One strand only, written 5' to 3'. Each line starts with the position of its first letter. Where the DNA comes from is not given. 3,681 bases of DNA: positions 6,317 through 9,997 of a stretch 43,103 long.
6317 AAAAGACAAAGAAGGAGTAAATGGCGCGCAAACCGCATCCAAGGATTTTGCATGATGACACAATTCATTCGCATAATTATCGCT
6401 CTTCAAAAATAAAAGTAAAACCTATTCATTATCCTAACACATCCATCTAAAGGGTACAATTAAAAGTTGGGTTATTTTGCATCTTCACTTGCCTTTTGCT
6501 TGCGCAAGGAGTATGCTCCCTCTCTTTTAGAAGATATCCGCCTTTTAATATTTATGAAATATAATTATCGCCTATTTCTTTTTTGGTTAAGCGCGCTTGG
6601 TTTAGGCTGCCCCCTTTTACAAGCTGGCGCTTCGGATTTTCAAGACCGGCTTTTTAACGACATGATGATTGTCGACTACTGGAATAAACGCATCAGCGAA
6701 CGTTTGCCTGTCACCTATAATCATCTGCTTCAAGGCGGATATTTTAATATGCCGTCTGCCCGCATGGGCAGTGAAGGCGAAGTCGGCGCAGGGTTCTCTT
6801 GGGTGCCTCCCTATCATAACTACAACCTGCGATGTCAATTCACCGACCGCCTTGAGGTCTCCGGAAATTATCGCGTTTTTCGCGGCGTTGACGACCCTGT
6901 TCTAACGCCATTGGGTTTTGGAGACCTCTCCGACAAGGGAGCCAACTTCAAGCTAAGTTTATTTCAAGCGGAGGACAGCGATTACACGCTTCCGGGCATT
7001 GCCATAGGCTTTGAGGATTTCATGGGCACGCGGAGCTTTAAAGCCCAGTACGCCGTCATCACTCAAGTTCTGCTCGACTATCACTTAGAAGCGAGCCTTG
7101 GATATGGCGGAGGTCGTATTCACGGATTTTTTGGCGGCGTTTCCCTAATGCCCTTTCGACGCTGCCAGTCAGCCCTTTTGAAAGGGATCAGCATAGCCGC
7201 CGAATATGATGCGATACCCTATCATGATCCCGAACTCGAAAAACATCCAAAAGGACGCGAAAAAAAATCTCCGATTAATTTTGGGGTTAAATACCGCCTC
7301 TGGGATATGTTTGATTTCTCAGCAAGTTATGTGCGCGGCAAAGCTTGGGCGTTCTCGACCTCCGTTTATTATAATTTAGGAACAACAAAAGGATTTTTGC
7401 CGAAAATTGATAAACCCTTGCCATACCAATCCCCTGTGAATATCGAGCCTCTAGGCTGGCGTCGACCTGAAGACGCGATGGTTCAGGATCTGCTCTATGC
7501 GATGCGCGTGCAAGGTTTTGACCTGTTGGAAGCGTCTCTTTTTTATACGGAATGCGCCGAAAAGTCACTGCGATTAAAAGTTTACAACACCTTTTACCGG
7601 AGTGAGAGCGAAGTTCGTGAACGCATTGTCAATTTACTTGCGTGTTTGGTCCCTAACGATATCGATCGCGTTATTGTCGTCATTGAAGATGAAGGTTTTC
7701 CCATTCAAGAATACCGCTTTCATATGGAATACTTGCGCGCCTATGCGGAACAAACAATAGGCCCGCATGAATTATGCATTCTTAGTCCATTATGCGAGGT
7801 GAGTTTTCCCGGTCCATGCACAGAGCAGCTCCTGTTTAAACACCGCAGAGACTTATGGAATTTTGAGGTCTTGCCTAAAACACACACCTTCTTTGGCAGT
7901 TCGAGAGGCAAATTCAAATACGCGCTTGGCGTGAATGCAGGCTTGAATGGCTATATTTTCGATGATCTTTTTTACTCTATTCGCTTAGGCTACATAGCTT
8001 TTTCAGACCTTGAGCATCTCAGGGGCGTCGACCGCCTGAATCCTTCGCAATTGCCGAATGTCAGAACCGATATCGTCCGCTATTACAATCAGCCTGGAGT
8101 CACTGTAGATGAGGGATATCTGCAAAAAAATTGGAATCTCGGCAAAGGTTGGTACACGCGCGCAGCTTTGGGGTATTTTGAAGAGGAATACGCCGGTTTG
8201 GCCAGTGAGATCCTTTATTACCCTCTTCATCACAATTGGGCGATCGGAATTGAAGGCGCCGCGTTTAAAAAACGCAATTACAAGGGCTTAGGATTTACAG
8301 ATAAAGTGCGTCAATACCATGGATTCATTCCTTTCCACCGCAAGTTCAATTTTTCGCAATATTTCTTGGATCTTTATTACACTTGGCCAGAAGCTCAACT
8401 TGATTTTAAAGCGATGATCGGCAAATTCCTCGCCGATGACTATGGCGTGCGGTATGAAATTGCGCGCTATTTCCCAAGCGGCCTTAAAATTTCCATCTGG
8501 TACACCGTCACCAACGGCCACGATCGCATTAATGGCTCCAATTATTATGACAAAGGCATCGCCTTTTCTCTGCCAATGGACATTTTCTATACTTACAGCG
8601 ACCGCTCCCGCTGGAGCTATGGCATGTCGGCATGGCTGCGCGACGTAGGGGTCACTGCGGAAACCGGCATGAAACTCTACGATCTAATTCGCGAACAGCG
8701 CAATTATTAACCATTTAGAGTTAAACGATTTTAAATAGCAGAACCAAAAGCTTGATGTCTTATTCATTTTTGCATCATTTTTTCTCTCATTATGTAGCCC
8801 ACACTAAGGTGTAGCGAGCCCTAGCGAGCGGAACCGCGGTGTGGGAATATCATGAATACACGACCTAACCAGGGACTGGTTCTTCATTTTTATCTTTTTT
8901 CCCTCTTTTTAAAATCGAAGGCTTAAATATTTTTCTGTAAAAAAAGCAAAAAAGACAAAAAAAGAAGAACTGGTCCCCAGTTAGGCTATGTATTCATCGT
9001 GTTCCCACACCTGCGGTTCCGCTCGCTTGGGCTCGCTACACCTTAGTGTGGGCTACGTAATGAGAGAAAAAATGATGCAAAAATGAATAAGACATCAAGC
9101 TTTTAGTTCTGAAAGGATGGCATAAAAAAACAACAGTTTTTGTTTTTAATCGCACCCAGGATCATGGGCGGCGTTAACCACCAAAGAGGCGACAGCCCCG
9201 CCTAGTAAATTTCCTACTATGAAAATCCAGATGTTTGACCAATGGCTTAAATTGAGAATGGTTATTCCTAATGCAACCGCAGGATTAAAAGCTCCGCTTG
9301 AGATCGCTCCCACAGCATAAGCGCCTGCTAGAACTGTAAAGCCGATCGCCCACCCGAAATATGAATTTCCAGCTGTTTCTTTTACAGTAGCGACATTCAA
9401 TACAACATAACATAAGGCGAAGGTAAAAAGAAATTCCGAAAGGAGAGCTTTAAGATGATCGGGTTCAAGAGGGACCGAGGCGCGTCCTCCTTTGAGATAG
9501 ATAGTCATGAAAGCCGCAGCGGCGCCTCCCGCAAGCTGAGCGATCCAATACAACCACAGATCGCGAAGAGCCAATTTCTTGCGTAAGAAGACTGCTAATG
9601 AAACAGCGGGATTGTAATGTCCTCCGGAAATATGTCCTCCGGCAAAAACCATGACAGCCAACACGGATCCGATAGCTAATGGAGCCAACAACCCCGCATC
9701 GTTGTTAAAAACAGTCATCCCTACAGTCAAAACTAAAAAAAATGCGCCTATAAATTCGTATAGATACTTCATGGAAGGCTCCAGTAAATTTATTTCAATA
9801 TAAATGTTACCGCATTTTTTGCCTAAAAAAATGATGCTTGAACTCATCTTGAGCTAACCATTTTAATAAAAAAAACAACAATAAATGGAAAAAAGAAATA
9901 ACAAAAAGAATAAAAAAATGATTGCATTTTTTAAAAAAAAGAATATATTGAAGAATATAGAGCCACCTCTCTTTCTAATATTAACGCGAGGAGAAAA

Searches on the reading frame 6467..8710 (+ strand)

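Call 42: search_protein_families(library=pfam, proteins=[window:6467-8710:+], max_evalue=0.00001)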
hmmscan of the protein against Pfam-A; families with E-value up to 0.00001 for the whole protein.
window:6467-8710:+ (747 aa): 1 family
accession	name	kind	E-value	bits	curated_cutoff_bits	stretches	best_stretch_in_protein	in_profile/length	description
PF06082.17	YjbH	-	3.3e-163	545.4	24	2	220-742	171-657/658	Exopolysaccharide biosynthesis protein YbjH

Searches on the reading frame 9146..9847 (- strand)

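Call 42: search_protein_families(library=pfam, proteins=[window:9146-9847:-], max_evalue=0.00001)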
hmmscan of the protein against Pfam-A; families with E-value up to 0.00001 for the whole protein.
window:9146-9847:- (233 aa): 1 family
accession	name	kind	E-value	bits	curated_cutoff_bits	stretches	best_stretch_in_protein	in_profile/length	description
PF00230.25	MIP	-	5.8e-32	111.7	25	1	27-223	10-221/222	Major intrinsic protein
